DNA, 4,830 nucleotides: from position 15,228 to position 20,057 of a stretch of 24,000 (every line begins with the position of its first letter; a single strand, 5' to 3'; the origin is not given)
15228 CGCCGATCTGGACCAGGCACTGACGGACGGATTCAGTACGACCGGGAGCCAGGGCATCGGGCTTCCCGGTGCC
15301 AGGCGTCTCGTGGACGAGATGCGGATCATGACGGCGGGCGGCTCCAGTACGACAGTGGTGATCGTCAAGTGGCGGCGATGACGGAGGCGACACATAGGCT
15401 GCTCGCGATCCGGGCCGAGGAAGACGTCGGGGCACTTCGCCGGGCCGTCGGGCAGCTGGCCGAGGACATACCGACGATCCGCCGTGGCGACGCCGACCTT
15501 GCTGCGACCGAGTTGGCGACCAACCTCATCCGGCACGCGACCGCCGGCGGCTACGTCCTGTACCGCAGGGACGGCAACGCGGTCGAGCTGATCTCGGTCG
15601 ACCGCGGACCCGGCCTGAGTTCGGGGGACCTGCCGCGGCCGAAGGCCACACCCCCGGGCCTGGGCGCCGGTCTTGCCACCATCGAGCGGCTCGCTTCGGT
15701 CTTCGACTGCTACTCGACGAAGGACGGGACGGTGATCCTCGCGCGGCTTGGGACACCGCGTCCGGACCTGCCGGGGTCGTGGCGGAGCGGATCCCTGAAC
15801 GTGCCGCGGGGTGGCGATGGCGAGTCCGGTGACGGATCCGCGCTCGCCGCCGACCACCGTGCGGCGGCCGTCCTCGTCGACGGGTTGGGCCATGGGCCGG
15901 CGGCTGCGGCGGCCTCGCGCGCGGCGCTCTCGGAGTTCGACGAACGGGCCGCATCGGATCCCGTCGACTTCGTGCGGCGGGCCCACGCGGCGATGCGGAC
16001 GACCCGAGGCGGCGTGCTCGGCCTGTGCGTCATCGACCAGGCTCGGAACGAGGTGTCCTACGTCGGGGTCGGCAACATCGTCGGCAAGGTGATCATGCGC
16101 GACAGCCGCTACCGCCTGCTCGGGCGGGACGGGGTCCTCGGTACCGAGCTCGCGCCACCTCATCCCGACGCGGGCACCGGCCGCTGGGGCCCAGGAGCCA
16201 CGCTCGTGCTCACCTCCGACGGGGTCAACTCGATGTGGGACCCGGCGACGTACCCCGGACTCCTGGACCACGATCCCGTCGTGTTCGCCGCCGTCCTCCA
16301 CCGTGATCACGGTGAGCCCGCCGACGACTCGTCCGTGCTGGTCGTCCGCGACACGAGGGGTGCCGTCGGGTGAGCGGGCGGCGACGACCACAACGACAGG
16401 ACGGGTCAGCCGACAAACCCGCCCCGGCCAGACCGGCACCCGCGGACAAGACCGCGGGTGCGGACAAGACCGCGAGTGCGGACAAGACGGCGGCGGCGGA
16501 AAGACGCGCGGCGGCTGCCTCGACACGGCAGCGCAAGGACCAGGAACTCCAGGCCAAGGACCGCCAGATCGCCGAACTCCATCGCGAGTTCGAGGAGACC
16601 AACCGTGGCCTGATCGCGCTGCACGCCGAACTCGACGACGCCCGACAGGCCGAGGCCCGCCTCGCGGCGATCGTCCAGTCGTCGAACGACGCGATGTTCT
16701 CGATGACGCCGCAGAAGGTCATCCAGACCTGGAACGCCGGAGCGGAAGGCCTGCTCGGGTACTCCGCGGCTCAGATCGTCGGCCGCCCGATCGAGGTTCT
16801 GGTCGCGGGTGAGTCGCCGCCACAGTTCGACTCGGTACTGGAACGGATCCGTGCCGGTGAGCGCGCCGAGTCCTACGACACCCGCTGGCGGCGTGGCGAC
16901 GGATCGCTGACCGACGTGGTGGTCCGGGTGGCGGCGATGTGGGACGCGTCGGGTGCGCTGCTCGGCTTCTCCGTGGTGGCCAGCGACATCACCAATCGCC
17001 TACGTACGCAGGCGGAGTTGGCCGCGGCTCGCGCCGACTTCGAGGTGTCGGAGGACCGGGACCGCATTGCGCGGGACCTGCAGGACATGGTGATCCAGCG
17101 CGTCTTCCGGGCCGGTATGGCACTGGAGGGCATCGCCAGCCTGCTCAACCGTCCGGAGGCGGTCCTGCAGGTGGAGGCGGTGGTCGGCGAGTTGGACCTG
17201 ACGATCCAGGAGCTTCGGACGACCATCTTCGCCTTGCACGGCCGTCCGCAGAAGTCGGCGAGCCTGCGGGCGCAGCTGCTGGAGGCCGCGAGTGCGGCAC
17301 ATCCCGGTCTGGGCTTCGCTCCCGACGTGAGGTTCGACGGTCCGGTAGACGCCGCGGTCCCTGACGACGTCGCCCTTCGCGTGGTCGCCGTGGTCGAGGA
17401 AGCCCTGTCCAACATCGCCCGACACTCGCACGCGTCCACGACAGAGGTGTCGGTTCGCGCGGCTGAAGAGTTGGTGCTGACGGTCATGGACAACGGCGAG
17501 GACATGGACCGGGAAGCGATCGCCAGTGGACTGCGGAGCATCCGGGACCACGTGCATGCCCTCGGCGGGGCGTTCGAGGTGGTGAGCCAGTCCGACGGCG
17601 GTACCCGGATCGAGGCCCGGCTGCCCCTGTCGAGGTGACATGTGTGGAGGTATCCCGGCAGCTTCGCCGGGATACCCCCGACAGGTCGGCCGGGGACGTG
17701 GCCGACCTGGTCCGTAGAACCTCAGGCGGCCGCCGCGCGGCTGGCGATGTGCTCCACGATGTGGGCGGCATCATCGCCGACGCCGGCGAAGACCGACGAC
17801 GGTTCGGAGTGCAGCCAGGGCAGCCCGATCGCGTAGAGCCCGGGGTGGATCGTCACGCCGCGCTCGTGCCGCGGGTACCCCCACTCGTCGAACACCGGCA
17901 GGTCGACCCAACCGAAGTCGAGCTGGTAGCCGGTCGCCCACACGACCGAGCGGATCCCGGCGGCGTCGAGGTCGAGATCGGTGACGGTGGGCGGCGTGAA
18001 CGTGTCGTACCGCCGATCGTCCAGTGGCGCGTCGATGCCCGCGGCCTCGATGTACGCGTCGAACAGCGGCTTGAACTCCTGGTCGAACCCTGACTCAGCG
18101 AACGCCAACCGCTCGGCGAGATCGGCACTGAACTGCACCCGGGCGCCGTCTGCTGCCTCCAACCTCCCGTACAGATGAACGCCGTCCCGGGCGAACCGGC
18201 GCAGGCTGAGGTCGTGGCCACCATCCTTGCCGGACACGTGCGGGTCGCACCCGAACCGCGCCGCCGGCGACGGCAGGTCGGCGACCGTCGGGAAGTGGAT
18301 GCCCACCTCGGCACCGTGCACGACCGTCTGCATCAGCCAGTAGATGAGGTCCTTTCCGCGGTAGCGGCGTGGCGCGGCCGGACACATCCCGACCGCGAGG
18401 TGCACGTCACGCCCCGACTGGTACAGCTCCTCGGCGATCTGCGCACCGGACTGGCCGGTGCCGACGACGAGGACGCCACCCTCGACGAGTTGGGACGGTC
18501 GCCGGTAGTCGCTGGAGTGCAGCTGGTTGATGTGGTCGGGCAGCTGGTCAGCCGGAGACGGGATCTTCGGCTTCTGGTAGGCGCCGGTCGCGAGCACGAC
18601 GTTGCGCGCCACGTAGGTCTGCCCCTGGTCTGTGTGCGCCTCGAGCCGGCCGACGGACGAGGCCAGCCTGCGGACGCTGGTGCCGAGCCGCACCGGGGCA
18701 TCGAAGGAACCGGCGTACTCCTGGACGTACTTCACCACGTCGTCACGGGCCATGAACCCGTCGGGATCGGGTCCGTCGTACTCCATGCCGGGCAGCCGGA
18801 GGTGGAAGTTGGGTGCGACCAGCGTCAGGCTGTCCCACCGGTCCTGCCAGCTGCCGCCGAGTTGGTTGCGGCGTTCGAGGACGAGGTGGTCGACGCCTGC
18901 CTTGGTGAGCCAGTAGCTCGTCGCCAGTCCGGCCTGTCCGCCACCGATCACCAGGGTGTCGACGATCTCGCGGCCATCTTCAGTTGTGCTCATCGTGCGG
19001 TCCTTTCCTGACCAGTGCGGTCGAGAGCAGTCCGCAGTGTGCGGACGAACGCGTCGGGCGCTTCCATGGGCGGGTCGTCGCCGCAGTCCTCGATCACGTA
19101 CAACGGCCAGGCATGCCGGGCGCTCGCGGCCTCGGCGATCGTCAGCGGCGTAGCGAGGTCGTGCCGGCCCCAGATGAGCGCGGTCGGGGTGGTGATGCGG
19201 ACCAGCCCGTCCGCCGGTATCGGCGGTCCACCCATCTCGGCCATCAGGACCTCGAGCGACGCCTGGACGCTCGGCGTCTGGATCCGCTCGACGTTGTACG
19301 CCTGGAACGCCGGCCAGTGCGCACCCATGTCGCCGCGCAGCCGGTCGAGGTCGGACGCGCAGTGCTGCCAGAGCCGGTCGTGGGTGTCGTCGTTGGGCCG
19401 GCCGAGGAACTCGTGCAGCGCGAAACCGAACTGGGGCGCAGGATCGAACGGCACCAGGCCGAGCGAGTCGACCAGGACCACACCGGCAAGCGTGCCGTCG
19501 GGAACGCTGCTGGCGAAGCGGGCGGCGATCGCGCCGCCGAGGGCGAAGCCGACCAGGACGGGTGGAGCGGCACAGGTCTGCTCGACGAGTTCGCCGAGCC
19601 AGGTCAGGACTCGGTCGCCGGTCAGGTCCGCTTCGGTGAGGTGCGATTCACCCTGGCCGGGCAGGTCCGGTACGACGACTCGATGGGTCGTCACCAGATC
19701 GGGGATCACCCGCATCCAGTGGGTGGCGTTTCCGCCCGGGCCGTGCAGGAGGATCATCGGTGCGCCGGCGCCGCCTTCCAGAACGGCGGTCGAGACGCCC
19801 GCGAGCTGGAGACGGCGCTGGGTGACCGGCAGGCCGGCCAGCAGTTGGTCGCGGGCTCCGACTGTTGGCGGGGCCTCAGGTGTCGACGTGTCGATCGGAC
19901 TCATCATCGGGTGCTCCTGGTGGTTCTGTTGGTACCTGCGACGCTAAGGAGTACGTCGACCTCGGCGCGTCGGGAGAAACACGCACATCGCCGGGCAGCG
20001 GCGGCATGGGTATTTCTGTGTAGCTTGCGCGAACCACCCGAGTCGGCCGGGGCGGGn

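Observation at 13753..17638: Stressosome-type RsbR/S/T module wired to a fused kinase-phosphatase and a His-less sensor-kinase-like output, with no sigma, anti-sigma or response-regulator partner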

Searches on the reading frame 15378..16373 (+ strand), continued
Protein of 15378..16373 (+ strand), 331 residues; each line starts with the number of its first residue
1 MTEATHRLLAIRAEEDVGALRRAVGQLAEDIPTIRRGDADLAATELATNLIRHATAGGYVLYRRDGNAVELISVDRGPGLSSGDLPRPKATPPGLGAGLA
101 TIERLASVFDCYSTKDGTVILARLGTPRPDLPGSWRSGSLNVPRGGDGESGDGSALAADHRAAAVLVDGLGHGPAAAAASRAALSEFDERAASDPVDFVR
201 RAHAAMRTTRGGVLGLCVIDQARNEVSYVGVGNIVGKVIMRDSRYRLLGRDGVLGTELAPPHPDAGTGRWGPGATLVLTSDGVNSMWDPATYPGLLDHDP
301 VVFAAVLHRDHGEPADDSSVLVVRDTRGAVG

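Call 85: find_encoding_contigs(protein=P0121, flank=10000, max_places=2)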
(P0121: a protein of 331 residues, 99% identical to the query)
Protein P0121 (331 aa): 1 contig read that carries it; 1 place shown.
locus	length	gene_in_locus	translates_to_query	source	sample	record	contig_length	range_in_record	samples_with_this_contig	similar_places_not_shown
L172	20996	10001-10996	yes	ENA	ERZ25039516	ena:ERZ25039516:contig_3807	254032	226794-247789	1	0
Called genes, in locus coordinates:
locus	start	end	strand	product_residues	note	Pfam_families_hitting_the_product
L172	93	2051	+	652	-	PF00092:VWA, PF13519:VWA_2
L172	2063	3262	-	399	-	PF04542:Sigma70_r2, PF08281:Sigma70_r4_2, PF20239:DUF6596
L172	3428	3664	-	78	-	PF03795:YCII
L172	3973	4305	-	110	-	-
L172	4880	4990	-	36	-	-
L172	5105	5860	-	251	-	PF01061:ABC2_membrane, PF12698:ABC2_membrane_3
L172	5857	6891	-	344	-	PF00005:ABC_tran, PF13304:AAA_21 (weak), PF13732:DrrA1-3_C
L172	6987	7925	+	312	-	PF08220:HTH_DeoR (faint), PF08279:HTH_11, PF13280:WYL, PF25583:WCX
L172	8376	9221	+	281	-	PF00989:PAS, PF13426:PAS_9, PF08448:PAS_4, PF08447:PAS_3 (weak), PF01740:STAS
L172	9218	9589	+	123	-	PF01740:STAS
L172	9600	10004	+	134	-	PF13581:HATPase_c_2, PF02518:HATPase_c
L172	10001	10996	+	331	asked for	PF13581:HATPase_c_2, PF07228:SpoIIE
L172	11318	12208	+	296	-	PF00989:PAS, PF08447:PAS_3 (faint), PF08448:PAS_4 (weak), PF13426:PAS_9, PF07730:HisKA_3 (weak), PF13581:HATPase_c_2 (faint), PF02518:HATPase_c (weak)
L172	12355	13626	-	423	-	PF00890:FAD_binding_2 (faint), PF01266:DAO (weak), PF01494:FAD_binding_3 (weak), PF07992:Pyr_redox_2, PF13738:Pyr_redox_3, PF13450:NAD_binding_8 (weak), PF00743:FMO-like (weak), PF13434:Lys_Orn_oxgnase, +2 more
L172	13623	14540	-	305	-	PF00561:Abhydrolase_1, PF12697:Abhydrolase_6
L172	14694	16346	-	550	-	PF07719:TPR_2 (faint), PF13424:TPR_12 (faint), PF17874:TPR_MalT, PF00515:TPR_1 (faint), PF00196:GerE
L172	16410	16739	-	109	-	-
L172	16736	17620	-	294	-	PF05721:PhyH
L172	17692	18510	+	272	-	PF02311:AraC_binding (faint), PF00165:HTH_AraC (weak), PF12833:HTH_18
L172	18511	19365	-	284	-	-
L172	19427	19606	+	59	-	-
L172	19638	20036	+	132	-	PF00903:Glyoxalase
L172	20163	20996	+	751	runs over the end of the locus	PF00092:VWA, PF13519:VWA_2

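Call 94: search_protein_representatives(alignment_id=A2)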
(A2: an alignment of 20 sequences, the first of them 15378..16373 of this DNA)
Query: 20 sequences, 341 profile positions. Proteins with E-value up to 0.001 (for the whole library): 7696; up to 1e-10: 4961; up to 1e-30: 1482. The best 150 are listed.
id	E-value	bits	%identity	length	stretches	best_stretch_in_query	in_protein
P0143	2.1e-150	516.8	-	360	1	1-338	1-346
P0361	1.2e-125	435.4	-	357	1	6-338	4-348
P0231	1.3e-116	405.6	-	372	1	3-338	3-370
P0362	4.3e-114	397.4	-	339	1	14-338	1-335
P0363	1.4e-108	379.3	-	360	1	7-339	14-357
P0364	6.7e-108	377.0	-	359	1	6-337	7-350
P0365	1.0e-106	373.2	-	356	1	1-339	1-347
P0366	1.0e-102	360.0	-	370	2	126-338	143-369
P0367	5.7e-102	357.6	-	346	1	1-339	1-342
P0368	1.1e-99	350.0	-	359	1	6-338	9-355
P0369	2.3e-99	349.0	-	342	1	6-339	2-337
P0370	6.6e-98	344.2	-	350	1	5-339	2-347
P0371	2.4e-97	342.3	-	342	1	7-339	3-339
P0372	6.9e-97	340.8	-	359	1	3-337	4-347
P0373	7.6e-97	340.7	-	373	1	2-339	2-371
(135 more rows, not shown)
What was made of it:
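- The X family has 1,482 representatives at E<=1e-30, nearly all full-length two-domain proteins (call 94).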

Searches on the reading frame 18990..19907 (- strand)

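Call 24: search_protein_families(library=pfam, proteins=[window:18990-19907:-], max_evalue=0.001)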
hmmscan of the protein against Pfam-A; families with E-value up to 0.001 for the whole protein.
window:18990-19907:- (305 aa): 3 families
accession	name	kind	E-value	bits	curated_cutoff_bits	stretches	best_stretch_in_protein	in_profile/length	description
PF12697.13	Abhydrolase_6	-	9e-20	72.7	26.3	1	52-289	2-216/217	Alpha/beta hydrolase family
PF00561.26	Abhydrolase_1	-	3.1e-16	60.2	25.8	1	50-283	2-244/245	alpha/beta hydrolase fold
PF12146.15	Hydrolase_4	-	0.00028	20.7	27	1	51-172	7-134/239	Serine aminopeptidase, S33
